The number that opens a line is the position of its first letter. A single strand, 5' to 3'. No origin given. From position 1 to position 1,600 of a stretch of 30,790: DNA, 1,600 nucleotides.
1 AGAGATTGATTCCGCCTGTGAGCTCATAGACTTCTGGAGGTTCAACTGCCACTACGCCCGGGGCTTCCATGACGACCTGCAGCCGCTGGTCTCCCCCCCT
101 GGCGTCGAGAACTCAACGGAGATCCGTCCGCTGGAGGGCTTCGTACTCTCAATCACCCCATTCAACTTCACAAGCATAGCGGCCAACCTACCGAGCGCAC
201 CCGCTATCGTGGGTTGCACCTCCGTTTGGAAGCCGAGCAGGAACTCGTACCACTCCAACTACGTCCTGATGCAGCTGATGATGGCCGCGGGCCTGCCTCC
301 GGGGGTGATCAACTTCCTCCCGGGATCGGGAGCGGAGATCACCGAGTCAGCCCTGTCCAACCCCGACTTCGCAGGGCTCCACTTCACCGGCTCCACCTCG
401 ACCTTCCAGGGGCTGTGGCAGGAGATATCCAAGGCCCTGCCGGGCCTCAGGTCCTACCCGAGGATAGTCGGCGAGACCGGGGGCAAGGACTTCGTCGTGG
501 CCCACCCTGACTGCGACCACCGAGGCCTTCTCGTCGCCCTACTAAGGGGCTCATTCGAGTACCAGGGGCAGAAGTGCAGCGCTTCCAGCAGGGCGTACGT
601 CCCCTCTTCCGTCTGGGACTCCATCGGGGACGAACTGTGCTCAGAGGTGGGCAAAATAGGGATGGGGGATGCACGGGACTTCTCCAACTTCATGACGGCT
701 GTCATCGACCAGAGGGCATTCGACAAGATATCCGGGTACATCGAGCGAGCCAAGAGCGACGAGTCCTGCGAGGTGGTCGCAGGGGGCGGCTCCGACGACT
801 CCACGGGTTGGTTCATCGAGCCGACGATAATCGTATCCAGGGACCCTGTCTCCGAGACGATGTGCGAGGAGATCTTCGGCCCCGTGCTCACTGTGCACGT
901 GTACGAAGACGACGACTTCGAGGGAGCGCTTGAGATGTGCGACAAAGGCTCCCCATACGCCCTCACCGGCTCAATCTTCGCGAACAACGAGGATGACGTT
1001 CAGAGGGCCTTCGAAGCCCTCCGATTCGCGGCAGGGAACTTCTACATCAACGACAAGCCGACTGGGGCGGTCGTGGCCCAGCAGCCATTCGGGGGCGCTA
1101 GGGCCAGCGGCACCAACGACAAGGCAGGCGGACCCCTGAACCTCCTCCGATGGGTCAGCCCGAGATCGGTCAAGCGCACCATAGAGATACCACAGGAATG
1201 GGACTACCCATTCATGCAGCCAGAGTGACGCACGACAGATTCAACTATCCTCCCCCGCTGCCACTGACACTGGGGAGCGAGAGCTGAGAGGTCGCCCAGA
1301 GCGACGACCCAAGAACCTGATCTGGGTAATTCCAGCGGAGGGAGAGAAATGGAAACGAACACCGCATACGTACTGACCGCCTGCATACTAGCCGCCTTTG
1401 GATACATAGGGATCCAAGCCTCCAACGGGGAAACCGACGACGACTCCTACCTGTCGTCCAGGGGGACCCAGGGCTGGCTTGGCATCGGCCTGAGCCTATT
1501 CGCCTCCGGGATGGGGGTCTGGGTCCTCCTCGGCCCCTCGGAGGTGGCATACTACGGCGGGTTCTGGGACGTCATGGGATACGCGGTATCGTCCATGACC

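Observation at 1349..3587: Riboswitch-symporter-PAP2 phosphatase unit: possible thiamine-phosphate scavenging module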

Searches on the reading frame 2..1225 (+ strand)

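Call 5: search_protein_families(library=pfam, proteins=[window:2-1225:+], max_evalue=0.1)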
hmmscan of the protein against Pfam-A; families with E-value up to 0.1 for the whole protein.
window:2-1225:+ (408 aa): 1 family
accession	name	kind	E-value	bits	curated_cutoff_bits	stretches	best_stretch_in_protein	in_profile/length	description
PF00171.27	Aldedh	-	2.2e-82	277.5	23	1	7-384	92-455/461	Aldehyde dehydrogenase family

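Call 6: search_protein_families(library=ncbifam, proteins=[window:2-1225:+], max_evalue=0.01)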
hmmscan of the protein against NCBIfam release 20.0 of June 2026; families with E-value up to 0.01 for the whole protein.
window:2-1225:+ (408 aa): 39 families (the best 25 are shown)
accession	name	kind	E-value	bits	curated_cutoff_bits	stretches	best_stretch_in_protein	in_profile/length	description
TIGR01236.1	D1pyr5carbox1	equivalog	1.3e-181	604.9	613.6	1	1-406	128-533/533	L-glutamate gamma-semialdehyde dehydrogenase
NF002852.0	PRK03137.1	subfamily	4e-85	286.6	648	1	5-391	134-511/514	L-glutamate gamma-semialdehyde dehydrogenase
TIGR01237.1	D1pyr5carbox2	equivalog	3.8e-83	280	659.65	1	6-391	131-508/511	L-glutamate gamma-semialdehyde dehydrogenase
NF008869.0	PRK11904.1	equivalog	1.6e-58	198.4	747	1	2-391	644-1025/1042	bifunctional proline dehydrogenase/L-glutamate gamma-semialdehyde dehydrogenase PutA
NF010000.0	PRK13473.1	subfamily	1.3e-47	162.6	615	1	46-370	140-451/475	aminobutyraldehyde dehydrogenase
NF006916.0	PRK09407.1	equivalog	8.9e-47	159.8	521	1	7-391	116-491/526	succinic semialdehyde dehydrogenase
NF042993.1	AlphKGSA_gudD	equivalog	1.8e-46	158.9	770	1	46-375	142-463/481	alpha-ketoglutaric semialdehyde dehydrogenase GucD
TIGR01804.1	BADH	equivalog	3e-45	154.6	668.6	1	33-372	122-452/467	betaine-aldehyde dehydrogenase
TIGR01238.1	D1pyr5carbox3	equivalog_domain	6e-45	153.7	485.2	1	2-386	132-497/500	L-glutamate gamma-semialdehyde dehydrogenase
NF045735.1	PaDhStyDPseudo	equivalog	6.8e-45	153.6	850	1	31-374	132-464/483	phenylacetaldehyde dehydrogenase StyD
NF008772.0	PRK11809.1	equivalog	2.1e-44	151.5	1750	1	41-390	766-1112/1318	trifunctional transcriptional regulator/proline dehydrogenase/L-glutamate gamma-semialdehyde dehydrogenase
TIGR02299.1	HpaE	equivalog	1.5e-43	149.1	638.35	1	43-378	134-462/488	5-carboxymethyl-2-hydroxymuconate semialdehyde dehydrogenase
NF052305.1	DioxValDhHalo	equivalog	8e-43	147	750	1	46-372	143-460/483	2,5-dioxovalerate dehydrogenase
NF045736.1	PaDhStyDRhodo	equivalog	1.2e-42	146.1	800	1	42-373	141-459/479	phenylacetaldehyde dehydrogenase StyD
TIGR01780.1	SSADH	subfamily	4.4e-40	137.9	646.35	1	46-372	119-433/448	succinate-semialdehyde dehydrogenase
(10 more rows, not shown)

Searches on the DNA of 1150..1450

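Call 4: search_rna_families(source=window, start=1150, end=1450, threshold=evalue, show_alignments=3)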
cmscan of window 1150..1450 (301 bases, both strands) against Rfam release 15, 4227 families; matches with E-value up to 1: 1.
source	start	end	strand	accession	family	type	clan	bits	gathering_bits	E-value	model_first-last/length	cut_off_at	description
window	1261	1360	+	RF00059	TPP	Cis-reg; riboswitch;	-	50.4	54.3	3.1e-09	1-105/105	no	TPP riboswitch aptamer (THI element)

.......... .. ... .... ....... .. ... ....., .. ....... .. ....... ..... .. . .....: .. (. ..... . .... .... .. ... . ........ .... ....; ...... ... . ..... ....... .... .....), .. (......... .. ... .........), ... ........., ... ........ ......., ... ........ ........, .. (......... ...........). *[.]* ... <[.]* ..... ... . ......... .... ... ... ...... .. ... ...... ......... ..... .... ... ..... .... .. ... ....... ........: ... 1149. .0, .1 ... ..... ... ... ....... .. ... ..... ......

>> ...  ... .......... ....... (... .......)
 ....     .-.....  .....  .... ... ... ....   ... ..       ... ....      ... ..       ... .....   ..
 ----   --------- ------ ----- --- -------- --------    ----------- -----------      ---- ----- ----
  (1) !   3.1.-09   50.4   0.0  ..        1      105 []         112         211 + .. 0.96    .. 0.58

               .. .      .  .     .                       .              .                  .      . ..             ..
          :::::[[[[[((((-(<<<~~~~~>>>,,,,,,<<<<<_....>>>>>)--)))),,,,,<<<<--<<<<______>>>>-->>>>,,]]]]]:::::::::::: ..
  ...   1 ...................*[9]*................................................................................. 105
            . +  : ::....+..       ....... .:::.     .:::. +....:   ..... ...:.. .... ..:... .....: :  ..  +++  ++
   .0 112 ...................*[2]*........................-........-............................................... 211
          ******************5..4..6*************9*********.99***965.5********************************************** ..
